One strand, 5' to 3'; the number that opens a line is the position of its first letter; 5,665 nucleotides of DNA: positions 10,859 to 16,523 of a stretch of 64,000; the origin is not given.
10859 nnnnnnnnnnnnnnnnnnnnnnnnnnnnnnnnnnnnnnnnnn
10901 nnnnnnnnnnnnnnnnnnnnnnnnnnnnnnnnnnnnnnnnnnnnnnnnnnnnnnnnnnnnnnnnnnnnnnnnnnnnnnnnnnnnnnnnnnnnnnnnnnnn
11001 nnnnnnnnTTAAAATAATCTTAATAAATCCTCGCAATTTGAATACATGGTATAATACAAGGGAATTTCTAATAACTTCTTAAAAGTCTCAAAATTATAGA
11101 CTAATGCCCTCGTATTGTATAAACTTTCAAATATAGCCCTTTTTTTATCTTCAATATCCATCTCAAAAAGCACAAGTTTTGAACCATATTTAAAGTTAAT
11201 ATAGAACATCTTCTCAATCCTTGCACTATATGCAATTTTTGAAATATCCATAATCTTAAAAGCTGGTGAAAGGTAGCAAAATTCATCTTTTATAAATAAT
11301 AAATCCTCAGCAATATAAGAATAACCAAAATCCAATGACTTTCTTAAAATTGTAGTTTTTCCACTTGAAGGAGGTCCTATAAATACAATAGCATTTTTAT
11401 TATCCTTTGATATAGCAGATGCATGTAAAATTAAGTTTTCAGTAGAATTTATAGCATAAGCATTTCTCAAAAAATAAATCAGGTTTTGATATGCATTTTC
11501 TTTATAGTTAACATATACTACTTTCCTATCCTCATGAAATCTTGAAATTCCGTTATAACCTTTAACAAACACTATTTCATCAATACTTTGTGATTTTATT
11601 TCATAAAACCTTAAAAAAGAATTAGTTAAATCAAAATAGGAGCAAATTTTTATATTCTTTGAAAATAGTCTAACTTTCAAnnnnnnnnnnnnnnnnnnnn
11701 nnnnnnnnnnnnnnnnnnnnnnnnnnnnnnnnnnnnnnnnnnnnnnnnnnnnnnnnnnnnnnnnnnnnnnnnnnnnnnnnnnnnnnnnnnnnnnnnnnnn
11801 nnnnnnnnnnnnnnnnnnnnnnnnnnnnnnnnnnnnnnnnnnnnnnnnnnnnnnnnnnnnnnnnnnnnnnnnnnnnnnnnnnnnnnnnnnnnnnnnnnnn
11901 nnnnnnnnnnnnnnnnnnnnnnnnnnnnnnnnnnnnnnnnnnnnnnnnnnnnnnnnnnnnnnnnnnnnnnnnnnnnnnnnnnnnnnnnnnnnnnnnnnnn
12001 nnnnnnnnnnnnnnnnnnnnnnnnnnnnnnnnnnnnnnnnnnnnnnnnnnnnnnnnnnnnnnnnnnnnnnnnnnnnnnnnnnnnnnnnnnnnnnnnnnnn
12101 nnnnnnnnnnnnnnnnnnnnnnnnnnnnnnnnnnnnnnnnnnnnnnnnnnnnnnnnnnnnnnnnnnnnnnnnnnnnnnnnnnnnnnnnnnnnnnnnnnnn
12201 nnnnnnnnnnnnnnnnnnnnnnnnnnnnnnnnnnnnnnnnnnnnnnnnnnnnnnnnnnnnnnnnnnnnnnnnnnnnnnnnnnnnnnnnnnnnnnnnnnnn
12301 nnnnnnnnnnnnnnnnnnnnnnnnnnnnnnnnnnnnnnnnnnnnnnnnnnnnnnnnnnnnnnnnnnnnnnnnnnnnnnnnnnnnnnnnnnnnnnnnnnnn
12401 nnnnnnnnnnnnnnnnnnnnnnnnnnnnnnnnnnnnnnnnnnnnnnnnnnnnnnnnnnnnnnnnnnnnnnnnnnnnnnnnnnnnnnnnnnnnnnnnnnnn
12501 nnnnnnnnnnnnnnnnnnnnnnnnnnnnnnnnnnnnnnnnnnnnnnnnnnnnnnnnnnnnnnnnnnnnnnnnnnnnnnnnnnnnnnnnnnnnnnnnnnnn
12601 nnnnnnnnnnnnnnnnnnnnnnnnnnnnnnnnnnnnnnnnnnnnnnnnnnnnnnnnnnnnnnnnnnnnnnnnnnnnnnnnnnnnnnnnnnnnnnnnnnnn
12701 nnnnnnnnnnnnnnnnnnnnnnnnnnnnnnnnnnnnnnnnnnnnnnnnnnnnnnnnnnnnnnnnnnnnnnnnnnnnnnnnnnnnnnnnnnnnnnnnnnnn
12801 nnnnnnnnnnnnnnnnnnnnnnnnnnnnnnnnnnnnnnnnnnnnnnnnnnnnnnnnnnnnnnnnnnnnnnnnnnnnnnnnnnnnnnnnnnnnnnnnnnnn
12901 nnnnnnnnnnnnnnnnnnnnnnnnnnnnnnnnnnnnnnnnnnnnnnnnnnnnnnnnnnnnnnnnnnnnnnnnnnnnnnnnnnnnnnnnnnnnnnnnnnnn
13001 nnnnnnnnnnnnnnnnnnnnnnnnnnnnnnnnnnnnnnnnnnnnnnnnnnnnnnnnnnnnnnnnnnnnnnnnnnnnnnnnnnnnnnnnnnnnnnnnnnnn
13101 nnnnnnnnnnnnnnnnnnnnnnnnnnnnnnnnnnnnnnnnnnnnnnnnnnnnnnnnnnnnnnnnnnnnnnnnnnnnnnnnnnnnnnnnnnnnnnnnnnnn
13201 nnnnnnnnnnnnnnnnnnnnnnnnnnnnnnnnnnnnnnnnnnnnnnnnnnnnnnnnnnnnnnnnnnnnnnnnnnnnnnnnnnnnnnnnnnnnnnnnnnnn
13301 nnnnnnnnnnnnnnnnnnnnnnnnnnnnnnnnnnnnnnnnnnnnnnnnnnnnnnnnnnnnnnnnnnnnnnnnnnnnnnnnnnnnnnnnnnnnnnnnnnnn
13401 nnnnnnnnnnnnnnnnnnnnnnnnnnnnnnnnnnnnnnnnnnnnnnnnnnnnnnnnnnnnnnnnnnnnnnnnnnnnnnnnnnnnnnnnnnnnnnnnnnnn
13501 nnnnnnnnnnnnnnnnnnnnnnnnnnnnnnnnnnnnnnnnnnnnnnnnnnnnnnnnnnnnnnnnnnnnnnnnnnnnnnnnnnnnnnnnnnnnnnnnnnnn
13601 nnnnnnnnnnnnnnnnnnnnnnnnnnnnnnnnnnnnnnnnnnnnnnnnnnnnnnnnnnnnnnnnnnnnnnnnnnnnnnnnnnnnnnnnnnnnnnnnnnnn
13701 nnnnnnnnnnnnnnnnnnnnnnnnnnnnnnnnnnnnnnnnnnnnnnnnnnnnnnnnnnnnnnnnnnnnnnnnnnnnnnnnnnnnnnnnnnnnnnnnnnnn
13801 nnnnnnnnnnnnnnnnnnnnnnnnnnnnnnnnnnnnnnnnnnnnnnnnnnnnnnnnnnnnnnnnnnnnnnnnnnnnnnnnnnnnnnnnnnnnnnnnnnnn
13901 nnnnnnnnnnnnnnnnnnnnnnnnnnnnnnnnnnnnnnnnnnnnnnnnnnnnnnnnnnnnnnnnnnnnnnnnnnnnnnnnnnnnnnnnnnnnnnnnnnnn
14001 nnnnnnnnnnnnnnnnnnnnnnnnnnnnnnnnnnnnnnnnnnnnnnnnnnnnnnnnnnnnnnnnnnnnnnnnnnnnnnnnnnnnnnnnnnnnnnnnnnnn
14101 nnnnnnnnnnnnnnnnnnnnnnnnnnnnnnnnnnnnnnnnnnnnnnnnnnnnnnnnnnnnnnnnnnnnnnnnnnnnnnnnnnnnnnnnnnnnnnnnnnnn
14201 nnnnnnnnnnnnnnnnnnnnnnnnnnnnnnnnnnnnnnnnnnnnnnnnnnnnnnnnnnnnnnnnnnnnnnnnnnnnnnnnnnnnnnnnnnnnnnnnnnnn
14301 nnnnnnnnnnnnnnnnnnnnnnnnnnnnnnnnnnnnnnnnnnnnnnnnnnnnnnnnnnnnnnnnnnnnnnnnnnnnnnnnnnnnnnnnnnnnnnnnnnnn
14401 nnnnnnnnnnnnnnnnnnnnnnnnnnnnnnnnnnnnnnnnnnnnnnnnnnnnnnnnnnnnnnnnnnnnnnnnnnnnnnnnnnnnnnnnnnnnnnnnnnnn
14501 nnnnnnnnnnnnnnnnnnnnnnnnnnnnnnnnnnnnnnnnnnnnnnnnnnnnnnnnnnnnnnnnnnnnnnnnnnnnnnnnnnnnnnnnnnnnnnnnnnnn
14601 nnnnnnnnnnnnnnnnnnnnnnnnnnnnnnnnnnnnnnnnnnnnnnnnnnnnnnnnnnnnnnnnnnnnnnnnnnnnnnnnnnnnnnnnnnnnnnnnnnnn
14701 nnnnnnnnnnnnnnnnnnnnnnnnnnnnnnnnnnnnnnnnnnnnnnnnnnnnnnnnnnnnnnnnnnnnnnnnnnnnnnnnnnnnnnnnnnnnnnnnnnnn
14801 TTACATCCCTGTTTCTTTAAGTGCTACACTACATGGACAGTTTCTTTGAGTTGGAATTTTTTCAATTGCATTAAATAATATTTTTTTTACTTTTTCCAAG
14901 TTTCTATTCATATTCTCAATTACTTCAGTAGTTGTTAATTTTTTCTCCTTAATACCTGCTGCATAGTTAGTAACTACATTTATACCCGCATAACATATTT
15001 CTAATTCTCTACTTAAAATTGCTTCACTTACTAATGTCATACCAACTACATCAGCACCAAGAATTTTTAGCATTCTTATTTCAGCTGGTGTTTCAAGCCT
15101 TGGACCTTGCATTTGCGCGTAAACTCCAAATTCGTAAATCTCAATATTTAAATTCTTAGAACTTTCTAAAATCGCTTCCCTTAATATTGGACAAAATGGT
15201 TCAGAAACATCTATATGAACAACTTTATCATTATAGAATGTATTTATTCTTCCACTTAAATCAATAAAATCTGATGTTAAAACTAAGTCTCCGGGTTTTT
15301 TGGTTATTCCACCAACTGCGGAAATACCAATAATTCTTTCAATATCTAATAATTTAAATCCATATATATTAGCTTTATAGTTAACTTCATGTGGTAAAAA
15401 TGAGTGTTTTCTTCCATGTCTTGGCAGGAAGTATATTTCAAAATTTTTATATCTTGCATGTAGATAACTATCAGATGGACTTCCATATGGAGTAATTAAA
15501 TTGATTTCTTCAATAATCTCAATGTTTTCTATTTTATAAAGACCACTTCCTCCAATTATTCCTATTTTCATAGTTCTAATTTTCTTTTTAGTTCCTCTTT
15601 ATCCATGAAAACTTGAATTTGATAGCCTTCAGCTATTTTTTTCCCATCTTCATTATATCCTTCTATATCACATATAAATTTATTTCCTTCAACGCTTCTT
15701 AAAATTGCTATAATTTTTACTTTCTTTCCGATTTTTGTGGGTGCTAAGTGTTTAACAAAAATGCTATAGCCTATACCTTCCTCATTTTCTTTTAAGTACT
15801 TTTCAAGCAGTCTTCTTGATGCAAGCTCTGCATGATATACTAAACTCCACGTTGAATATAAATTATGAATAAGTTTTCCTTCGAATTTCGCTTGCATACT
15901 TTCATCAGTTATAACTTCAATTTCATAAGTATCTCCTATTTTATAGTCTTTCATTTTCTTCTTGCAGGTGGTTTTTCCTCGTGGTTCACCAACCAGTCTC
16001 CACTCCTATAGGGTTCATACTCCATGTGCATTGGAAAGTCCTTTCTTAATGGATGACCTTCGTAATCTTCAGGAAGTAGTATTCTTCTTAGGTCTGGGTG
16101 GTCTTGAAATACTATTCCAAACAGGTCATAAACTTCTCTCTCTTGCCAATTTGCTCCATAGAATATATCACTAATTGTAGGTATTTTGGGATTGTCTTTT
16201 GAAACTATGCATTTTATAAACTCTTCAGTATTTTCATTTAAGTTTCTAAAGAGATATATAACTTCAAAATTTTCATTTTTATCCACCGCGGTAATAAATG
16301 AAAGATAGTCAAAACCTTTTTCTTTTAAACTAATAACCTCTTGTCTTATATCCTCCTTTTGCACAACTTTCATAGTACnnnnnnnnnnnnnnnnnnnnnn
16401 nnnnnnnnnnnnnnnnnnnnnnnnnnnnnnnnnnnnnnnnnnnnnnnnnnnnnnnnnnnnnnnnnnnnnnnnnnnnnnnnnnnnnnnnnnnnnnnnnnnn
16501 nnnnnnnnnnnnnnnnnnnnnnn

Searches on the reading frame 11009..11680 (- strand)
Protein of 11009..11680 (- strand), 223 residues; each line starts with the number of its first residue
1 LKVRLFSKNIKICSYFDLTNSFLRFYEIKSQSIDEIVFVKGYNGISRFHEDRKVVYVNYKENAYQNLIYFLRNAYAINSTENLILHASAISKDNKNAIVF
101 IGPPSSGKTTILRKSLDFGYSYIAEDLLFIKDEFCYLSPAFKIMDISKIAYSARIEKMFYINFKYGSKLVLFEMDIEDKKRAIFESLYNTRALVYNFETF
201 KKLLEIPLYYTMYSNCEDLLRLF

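Call 57: search_protein_families(library=pfam, proteins=[window:11009-11680:-], max_evalue=0.01)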
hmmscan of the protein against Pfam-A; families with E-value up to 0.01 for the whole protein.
window:11009-11680:- (223 aa): 1 family
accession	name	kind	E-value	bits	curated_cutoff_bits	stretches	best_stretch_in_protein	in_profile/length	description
PF13521.12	AAA_28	-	0.0048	17.6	27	1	98-124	2-29/164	AAA domain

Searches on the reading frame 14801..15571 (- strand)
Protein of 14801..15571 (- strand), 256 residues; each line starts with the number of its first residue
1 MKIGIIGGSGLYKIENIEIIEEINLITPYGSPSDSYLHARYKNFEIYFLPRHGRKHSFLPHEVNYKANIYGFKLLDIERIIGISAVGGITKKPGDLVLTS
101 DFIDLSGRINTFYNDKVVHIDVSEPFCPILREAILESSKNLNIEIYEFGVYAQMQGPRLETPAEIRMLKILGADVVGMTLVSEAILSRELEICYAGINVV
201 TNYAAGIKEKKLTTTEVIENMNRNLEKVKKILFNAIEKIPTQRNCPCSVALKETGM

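Call 10: search_protein_families(library=pfam, proteins=[window:14801-15571:-], max_evalue=0.00001)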
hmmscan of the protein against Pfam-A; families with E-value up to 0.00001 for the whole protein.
window:14801-15571:- (256 aa): 1 family
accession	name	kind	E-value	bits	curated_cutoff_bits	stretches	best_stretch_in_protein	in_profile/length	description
PF01048.26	PNP_UDP_1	-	3.7e-42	144.8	25.1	1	2-236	1-232/233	Phosphorylase superfamily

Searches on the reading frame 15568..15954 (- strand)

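Call 10: search_protein_families(library=pfam, proteins=[window:15568-15954:-], max_evalue=0.00001)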
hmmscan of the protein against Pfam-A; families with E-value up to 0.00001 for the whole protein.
window:15568-15954:- (128 aa): 1 family
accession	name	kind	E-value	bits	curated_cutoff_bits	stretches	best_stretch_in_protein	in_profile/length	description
PF22636.2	FlK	-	3.3e-24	85.4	27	1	17-120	2-103/103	Fluoroacetyl-CoA-specific thioesterase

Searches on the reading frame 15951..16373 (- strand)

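Call 10: search_protein_families(library=pfam, proteins=[window:15951-16373:-], max_evalue=0.00001)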
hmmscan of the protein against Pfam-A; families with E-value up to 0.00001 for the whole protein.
window:15951-16373:- (140 aa): 1 family
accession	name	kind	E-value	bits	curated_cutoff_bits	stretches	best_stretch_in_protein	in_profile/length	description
PF00329.25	Complex1_30kDa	-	4.6e-41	140.7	22.5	1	4-116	3-121/124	Respiratory-chain NADH dehydrogenase, 30 Kd subunit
